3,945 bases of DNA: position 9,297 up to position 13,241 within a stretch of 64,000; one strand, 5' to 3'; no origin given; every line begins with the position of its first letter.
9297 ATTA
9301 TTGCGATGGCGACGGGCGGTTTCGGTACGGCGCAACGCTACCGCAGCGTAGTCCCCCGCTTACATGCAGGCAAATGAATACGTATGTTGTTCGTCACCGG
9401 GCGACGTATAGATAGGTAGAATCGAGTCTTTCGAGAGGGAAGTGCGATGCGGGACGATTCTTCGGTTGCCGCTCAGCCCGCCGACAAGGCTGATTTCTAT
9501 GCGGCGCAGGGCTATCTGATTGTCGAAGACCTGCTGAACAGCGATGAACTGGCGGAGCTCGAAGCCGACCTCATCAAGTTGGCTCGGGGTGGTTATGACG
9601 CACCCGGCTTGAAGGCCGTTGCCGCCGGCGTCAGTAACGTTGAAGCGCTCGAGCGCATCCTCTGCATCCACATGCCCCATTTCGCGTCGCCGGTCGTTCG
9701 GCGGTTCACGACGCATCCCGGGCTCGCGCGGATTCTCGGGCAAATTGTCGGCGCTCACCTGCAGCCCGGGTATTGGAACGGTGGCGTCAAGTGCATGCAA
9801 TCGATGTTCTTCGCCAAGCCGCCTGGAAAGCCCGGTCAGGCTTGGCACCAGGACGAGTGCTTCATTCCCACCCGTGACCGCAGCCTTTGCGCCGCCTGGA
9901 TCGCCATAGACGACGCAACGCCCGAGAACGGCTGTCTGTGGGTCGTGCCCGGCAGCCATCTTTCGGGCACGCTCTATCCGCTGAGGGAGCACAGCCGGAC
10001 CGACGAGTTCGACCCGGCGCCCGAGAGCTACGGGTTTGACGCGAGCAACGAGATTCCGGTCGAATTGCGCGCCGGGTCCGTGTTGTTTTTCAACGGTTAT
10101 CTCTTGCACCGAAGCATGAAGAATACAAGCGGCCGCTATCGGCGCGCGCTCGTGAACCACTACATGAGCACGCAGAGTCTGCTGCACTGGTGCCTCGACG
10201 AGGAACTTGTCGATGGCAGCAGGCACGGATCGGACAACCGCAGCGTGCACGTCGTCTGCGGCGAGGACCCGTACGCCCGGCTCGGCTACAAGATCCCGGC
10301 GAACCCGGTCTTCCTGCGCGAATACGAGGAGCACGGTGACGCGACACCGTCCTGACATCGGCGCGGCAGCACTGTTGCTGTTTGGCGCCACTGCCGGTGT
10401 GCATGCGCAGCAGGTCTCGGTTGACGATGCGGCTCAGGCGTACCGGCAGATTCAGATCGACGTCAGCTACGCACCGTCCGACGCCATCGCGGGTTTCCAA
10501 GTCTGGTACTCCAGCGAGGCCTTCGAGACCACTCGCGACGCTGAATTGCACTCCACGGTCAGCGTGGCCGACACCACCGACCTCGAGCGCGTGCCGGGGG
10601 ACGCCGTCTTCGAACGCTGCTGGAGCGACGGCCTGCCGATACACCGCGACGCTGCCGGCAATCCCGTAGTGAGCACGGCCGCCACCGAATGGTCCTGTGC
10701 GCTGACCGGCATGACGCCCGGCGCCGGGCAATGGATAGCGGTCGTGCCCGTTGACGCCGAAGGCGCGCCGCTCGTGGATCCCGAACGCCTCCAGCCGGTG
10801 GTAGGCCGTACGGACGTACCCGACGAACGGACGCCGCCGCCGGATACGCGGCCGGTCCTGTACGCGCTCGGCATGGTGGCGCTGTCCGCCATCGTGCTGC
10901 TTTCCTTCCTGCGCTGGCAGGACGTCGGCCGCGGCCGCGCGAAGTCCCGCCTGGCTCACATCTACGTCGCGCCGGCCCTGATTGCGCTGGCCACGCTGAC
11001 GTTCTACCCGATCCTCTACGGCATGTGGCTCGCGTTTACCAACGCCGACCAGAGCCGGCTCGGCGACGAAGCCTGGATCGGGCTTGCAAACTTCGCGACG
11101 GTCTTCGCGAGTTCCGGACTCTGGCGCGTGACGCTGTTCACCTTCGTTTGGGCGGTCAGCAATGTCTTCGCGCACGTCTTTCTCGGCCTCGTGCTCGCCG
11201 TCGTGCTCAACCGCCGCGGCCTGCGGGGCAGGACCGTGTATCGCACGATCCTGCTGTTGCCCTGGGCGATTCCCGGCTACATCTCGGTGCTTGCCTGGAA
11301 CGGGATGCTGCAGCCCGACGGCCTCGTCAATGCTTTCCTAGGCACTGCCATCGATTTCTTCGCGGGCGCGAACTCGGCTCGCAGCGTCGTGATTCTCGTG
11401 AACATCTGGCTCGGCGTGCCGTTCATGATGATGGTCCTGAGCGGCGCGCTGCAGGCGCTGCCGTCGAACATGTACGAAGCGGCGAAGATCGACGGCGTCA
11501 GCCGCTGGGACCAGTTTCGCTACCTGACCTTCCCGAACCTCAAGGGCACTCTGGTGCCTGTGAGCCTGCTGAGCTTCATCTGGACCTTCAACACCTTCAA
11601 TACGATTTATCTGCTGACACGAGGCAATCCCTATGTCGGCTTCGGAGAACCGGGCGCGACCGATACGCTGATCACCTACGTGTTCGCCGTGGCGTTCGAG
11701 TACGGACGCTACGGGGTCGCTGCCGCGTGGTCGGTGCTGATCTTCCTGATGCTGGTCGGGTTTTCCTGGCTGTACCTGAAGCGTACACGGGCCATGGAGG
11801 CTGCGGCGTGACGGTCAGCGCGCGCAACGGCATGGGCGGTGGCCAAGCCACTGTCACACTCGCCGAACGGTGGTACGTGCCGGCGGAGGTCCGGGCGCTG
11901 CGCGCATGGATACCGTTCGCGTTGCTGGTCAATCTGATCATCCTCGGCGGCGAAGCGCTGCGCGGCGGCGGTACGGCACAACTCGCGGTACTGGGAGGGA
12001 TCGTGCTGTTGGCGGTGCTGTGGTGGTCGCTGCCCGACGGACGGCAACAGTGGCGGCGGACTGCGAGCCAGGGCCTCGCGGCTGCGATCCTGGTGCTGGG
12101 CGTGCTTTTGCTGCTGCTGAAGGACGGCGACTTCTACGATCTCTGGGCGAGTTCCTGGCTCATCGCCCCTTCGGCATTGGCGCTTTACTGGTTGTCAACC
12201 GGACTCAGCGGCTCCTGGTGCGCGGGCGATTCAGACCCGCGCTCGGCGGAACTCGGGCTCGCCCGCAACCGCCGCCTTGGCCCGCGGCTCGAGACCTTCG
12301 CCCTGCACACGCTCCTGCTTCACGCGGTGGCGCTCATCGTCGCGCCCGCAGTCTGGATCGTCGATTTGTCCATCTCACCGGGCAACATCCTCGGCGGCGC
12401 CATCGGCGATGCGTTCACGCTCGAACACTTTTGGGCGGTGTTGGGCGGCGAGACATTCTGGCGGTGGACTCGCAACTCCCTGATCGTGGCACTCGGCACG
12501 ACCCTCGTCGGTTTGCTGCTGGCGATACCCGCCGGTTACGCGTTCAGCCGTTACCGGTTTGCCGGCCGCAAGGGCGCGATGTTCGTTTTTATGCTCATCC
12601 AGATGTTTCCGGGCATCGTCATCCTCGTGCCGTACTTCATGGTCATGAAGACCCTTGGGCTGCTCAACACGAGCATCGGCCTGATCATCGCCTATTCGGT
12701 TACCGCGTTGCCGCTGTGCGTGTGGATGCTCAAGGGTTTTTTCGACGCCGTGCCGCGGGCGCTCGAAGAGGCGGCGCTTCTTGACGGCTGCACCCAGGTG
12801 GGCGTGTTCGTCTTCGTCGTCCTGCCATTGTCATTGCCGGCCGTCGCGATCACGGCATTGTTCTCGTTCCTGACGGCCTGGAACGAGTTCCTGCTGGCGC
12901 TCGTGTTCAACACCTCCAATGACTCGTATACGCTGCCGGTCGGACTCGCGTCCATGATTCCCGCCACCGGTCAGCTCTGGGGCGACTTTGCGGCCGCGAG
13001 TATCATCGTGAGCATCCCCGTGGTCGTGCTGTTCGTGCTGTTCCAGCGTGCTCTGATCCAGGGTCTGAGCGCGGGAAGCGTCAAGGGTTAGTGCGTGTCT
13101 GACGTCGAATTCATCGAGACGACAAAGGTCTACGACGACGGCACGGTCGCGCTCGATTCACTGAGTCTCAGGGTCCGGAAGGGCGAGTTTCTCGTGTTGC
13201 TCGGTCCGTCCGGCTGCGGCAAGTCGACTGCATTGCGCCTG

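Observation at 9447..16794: Sugar ABC importer operon carrying two oxygenases (PhyH-type dioxygenase and cytochrome P450)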

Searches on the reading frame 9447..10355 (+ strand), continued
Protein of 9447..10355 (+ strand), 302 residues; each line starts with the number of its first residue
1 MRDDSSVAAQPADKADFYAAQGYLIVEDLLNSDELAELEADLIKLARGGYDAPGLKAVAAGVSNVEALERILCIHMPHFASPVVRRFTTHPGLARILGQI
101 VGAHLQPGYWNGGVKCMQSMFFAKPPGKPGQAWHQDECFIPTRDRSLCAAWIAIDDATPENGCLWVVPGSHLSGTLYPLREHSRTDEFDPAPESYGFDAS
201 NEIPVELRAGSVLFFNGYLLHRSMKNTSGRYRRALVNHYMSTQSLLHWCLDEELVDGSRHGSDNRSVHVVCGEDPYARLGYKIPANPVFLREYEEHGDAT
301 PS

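Call 33: find_encoding_contigs(protein=P0116, flank=8000, max_places=3)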
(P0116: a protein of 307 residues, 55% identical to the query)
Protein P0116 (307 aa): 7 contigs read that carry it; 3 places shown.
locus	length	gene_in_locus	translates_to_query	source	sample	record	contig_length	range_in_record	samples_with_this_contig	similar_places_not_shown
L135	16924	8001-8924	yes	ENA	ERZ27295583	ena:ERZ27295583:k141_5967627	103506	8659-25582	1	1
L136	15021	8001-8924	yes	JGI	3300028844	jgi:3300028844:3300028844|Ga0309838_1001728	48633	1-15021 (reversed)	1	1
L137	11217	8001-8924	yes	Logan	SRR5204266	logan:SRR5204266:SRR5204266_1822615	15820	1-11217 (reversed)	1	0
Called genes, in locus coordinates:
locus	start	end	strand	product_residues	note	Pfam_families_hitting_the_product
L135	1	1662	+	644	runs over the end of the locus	PF25837:Apionate_lact_N, PF25838:Apionate_lact_M, PF25839:Apionate_lact_C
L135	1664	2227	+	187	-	PF01408:GFO_IDH_MocA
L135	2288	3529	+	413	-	PF02788:RuBisCO_large_N, PF00016:RuBisCO_large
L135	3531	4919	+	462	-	PF07005:SBD_N, PF17042:NBD_C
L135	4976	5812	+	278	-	PF07991:KARI_N (weak), PF16896:PGDH_C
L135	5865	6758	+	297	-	PF02633:Creatininase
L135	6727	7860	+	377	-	PF01232:Mannitol_dh, PF08125:Mannitol_dh_C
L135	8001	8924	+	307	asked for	PF05721:PhyH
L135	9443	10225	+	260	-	PF01370:Epimerase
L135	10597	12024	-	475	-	-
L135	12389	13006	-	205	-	PF00702:Hydrolase (weak), PF13419:HAD_2, PF13242:Hydrolase_like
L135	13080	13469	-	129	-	-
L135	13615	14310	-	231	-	PF03781:FGE-sulfatase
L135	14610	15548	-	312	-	PF00583:Acetyltransf_1, PF13508:Acetyltransf_7 (weak)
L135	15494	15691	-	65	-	-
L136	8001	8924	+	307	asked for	PF05721:PhyH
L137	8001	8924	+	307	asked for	PF05721:PhyH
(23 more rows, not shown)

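Call 80: predict_structure(alignment_id=A2)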
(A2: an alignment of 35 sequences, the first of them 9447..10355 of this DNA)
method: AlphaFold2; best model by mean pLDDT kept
length: 302 residues; sequences in the alignment: 35
mean_pLDDT: 85.8   pTM: 0.87
mean pLDDT of the five models: 85.8, 85.1, 81.7, 80.6, 78.3
residues with pLDDT >= 90: 190; 70-90: 71; 50-70: 9; < 50: 32
segments of 3 or more residues with pLDDT < 50: 1-10, 248-262, 296-302
pLDDT, mean of each block of 10 residues (from residue 1): 41 85 97 98 93 87 90 92 97 97 85 93 94 91 89 98 96 85 92 93 97 97 96 96 68 44 71 86 79 55 36
secondary structure, 60 per line:
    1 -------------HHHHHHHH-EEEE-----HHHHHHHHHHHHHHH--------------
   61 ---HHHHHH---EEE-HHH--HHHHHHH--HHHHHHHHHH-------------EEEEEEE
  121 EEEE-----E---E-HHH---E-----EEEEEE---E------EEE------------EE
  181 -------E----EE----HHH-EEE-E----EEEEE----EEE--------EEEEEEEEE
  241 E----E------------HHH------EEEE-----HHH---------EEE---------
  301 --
elements in order: H14-21 E23-26 H32-46 H64-69 E73-75 H82-88 H91-100 E114-124 E148-153 E164-166 E203-205 E212-216 E221-223 E232-241 E268-271 E289-291

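Call 82: fold_search(model_id=the predicted structure, library=pdb)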
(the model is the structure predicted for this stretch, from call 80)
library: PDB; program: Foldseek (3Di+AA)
matches with E <= 10: 1856; with E <= 0.001: 503
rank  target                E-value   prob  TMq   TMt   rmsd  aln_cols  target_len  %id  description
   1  9c9n                  7.1e-18  1.00  0.62  0.71   6.8       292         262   15  Crystal structure of Fe/2-OG dependent dioxygenase MysH in complex with nickel and succinate (released 2025-10-08)
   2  2a1x                  4.6e-17  1.00  0.59  0.70   5.8       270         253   21  Human phytanoyl-coa 2-hydroxylase in complex with iron and 2-oxoglutarate (released 2005-08-16)
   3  5epa_F                5.2e-17  1.00  0.58  0.69   6.9       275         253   21  Crystal structure of non-heme alpha ketoglutarate dependent carbocyclase SnoK from nogalamycin biosynthesis (released 2016-05-11)
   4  5ep9_C                9.4e-17  1.00  0.56  0.70   5.5       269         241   20  Crystal structure of the non-heme alpha ketoglutarate dependent epimerase SnoN from nogalamycin biosynthesis (released 2016-05-11)
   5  5ep9_B                1.5e-16  1.00  0.58  0.68   7.7       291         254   19  Crystal structure of the non-heme alpha ketoglutarate dependent epimerase SnoN from nogalamycin biosynthesis (released 2016-05-11)
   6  5ep9_A                1.7e-16  1.00  0.56  0.65  12.6       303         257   19  Crystal structure of the non-heme alpha ketoglutarate dependent epimerase SnoN from nogalamycin biosynthesis (released 2016-05-11)
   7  5ep9_D                1.8e-16  1.00  0.57  0.70   7.7       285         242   20  Crystal structure of the non-heme alpha ketoglutarate dependent epimerase SnoN from nogalamycin biosynthesis (released 2016-05-11)
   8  5equ_A                2.1e-16  1.00  0.57  0.67   7.5       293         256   19  Crystal structure of the epimerase SnoN in complex with Fe3+, alpha ketoglutarate and nogalamycin RO (released 2016-05-11)
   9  5epa_A                3.0e-16  1.00  0.59  0.68   6.3       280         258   20  Crystal structure of non-heme alpha ketoglutarate dependent carbocyclase SnoK from nogalamycin biosynthesis (released 2016-05-11)
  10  3obz                  4.3e-16  1.00  0.58  0.61   7.0       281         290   23  Crystal structure of human phytanoyl-COA dioxygenase phyhd1 2-oxoglutarate and iron complex (released 2010-09-01)
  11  5erl_D                6.1e-16  1.00  0.60  0.70   5.8       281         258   20  Crystal structure of the epimerase SnoN in complex with Ni2+, succinate and nogalamycin RO (released 2016-05-11)
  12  9ci4                  6.9e-16  1.00  0.61  0.73   6.5       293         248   15  Crystal structure of Fe/2-OG dependent dioxygenase MysH (Apo form) (released 2026-03-18)
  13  5erl_A                9.9e-16  1.00  0.62  0.72   5.5       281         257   20  Crystal structure of the epimerase SnoN in complex with Ni2+, succinate and nogalamycin RO (released 2016-05-11)
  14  2opw                  2.0e-15  1.00  0.58  0.61   6.8       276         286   21  Crystal structure of human phytanoyl-CoA dioxygenase PHYHD1 (apo) (released 2007-03-06)
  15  7dzz_B                2.6e-15  1.00  0.57  0.63   5.6       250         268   24  Trans-3/4-proline-hydroxylase H11-stateV (released 2022-02-02)
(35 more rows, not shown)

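Call 91: find_encoding_contigs(protein=P0003, flank=10000, max_places=1)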
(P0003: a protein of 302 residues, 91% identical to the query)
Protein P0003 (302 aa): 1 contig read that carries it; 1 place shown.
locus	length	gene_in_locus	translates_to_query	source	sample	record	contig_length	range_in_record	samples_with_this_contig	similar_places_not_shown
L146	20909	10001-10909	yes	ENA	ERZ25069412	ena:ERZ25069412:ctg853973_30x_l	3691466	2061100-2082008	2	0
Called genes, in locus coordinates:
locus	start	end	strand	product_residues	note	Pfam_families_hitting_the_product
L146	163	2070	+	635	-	PF01558:POR, PF01855:POR_N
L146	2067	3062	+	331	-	PF02775:TPP_enzyme_C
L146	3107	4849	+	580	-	-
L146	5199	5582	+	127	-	-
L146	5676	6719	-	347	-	PF01551:Peptidase_M23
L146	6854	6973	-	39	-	-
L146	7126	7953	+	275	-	-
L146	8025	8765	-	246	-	PF13489:Methyltransf_23 (weak), PF08241:Methyltransf_11 (weak), PF08242:Methyltransf_12 (weak), PF13649:Methyltransf_25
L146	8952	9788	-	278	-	PF05721:PhyH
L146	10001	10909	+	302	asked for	PF05721:PhyH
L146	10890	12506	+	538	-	PF00528:BPD_transp_1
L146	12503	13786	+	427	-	PF00528:BPD_transp_1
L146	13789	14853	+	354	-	PF00005:ABC_tran, PF13304:AAA_21 (faint), PF17912:OB_MalK (weak), PF17850:CysA_C_terminal, PF08402:TOBE_2 (faint)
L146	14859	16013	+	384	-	PF00067:p450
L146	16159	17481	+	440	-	PF01547:SBP_bac_1, PF13416:SBP_bac_8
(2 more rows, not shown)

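Call 92: find_encoding_contigs(protein=P0002, flank=10000, max_places=1)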
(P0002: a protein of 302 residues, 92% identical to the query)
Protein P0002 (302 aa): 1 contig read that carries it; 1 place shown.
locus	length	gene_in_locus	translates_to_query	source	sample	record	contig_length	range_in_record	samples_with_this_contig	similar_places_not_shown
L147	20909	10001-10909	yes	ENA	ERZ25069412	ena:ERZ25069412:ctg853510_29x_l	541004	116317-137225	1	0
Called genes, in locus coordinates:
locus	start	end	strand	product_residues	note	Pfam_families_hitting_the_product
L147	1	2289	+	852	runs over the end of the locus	PF01315:Ald_Xan_dh_C, PF02738:MoCoBD_1, PF20256:MoCoBD_2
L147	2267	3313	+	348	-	PF00941:FAD_binding_5, PF03450:CO_deh_flav_C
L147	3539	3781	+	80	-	PF04014:MazE_antitoxin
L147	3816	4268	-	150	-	PF13279:4HBT_2, PF03061:4HBT (weak)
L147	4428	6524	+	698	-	PF00378:ECH_1, PF16113:ECH_2, PF02737:3HCDH_N, PF00725:3HCDH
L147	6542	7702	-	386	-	PF01244:Peptidase_M19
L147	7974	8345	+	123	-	PF03551:PadR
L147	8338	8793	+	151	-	-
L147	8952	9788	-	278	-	PF05721:PhyH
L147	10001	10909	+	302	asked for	PF05721:PhyH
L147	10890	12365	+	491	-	PF00528:BPD_transp_1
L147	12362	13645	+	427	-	PF00528:BPD_transp_1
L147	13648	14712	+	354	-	PF00005:ABC_tran, PF13304:AAA_21 (faint), PF17912:OB_MalK (weak), PF17850:CysA_C_terminal (weak), PF08402:TOBE_2 (weak)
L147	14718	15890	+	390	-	PF00067:p450 (weak)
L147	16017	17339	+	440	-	PF01547:SBP_bac_1, PF13416:SBP_bac_8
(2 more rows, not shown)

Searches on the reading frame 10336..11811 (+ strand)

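Call 5: search_protein_families(library=pfam, proteins=[window:10336-11811:+], max_evalue=0.01)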
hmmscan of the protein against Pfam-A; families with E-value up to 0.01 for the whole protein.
window:10336-11811:+ (491 aa): 1 family
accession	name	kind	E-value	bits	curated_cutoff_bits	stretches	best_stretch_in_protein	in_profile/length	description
PF00528.27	BPD_transp_1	-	3e-16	60.1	26.4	1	281-477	2-173/184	Binding-protein-dependent transport system inner membrane component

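Call 6: search_protein_families(library=ncbifam, proteins=[window:10336-11811:+], max_evalue=0.01)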
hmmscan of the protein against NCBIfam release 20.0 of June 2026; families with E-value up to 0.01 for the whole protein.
window:10336-11811:+ (491 aa): 26 families (the best 25 are shown)
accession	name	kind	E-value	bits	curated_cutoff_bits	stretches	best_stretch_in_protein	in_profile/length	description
NF008232.0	PRK10999.1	equivalog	2.9e-55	188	392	1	245-486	262-517/520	maltose ABC transporter permease MalF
TIGR03262.1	PhnU2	equivalog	1.3e-17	63.7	593.25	1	218-421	11-205/546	putative 2-aminoethylphosphonate ABC transporter permease subunit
NF040931.1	ABC_arch_GlcT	equivalog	8.4e-17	61.7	360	1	212-472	3-259/278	glucose ABC transporter permease GlcT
NF007852.0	PRK10561.1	equivalog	1.4e-16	61.2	335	1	204-476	11-280/295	sn-glycerol-3-phosphate ABC transporter permease UgpA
TIGR00969.1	3a0106s02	subfamily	8.8e-13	48.3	240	1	249-464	46-251/272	sulfate ABC transporter permease subunit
NF011624.0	PRK15050.1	equivalog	1.3e-11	44.2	247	1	202-427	19-239/297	2-aminoethylphosphonate ABC transporter permease subunit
TIGR02141.1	modB_ABC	equivalog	1.4e-11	44.4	182.6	1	269-480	3-200/208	molybdate ABC transporter permease subunit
TIGR02139.1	permease_CysT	equivalog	2.8e-11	43.5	246.1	1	248-434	34-217/265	sulfate ABC transporter permease subunit CysT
NF008208.0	PRK10971.1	equivalog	4.3e-10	39.5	415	1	263-431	60-221/277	sulfate/thiosulfate ABC transporter permease CysT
NF006951.0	PRK09433.1-2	equivalog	4.4e-10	38.8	788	1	251-457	41-239/535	thiamine/thiamine pyrophosphate ABC transporter permease ThiP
TIGR01253.1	thiP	equivalog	5.5e-10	38.9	395.1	1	252-473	35-247/519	thiamine/thiamine pyrophosphate ABC transporter permease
TIGR01581.1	Mo_ABC_porter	hypoth_equivalog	6.1e-10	39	210.3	1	259-472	16-218/225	ABC transporter permease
NF006954.0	PRK09433.1-5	equivalog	1e-09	37.6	821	1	253-471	35-247/530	thiamine/thiamine pyrophosphate ABC transporter permease ThiP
NF006953.0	PRK09433.1-4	equivalog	1.2e-09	37.6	970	1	251-458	41-240/536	thiamine/thiamine pyrophosphate ABC transporter permease ThiP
TIGR03226.1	PhnU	equivalog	2e-09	37.3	283.45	1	199-483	34-303/311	2-aminoethylphosphonate ABC transporter permease subunit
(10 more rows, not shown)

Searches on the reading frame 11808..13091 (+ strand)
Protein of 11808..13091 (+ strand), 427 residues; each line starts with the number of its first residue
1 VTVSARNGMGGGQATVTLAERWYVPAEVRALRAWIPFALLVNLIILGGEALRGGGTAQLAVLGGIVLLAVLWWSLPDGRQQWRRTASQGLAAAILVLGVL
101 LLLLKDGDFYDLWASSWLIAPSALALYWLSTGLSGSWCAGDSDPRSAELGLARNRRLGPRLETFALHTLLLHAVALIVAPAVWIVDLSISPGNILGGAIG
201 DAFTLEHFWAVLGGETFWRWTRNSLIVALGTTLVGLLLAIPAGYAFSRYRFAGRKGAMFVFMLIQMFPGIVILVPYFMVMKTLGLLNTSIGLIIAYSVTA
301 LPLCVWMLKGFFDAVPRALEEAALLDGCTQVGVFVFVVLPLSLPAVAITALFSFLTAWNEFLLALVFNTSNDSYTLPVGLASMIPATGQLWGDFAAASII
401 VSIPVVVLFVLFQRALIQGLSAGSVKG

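Call 5: search_protein_families(library=pfam, proteins=[window:11808-13091:+], max_evalue=0.01)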
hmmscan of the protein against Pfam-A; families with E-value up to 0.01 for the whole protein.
window:11808-13091:+ (427 aa): 1 family
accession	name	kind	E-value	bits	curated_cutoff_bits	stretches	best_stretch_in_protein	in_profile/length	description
PF00528.27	BPD_transp_1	-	4.6e-17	62.8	26.4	1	236-419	2-181/184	Binding-protein-dependent transport system inner membrane component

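Call 6: search_protein_families(library=ncbifam, proteins=[window:11808-13091:+], max_evalue=0.01)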
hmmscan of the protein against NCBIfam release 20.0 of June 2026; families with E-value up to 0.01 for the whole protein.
window:11808-13091:+ (427 aa): 16 families
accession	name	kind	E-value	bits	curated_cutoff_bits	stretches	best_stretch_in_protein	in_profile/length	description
NF008231.0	PRK10998.1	equivalog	3.2e-50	171.4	261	1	160-427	10-296/296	maltose ABC transporter permease MalG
NF040932.1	ABC_arch_GlcU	equivalog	1.6e-31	109.9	340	1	220-422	61-266/272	glucose ABC transporter permease GlcU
NF008210.0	PRK10973.1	equivalog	6.2e-22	78.6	297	1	213-421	69-277/281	sn-glycerol-3-phosphate ABC transporter permease UgpE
TIGR01581.1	Mo_ABC_porter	hypoth_equivalog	5.5e-12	45.6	210.3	1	206-385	8-199/225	ABC transporter permease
NF007047.0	PRK09500.1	equivalog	7.2e-12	45.4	326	1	200-408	39-245/257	spermidine/putrescine ABC transporter permease PotC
TIGR02141.1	modB_ABC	equivalog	2e-10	40.7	182.6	1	224-411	3-204/208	molybdate ABC transporter permease subunit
NF006939.0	PRK09421.1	equivalog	2.4e-10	40.2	262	1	219-411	10-215/230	molybdate ABC transporter permease subunit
NF040839.1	tungstate_WtpB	equivalog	4.4e-09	36.3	340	1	209-366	34-202/251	tungstate ABC transporter permease WtpB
TIGR02139.1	permease_CysT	equivalog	8.3e-08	32.1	246.1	1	203-417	34-258/265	sulfate ABC transporter permease subunit CysT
NF011624.0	PRK15050.1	equivalog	3e-07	29.8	247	1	282-412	154-279/297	2-aminoethylphosphonate ABC transporter permease subunit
NF008208.0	PRK10971.1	equivalog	7.2e-06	25.7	415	1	282-418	133-267/277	sulfate/thiosulfate ABC transporter permease CysT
TIGR00969.1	3a0106s02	subfamily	1.1e-05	25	240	1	204-410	46-265/272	sulfate ABC transporter permease subunit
NF038017.1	ABC_perm1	subfamily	5.8e-05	23.2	100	1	224-338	1-121/184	ABC transporter permease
NF007044.0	PRK09497.1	equivalog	0.00024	20.7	348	0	275-412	136-271/285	spermidine/putrescine ABC transporter permease PotB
TIGR03262.1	PhnU2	equivalog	0.00057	18.7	593.25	1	202-411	315-529/546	putative 2-aminoethylphosphonate ABC transporter permease subunit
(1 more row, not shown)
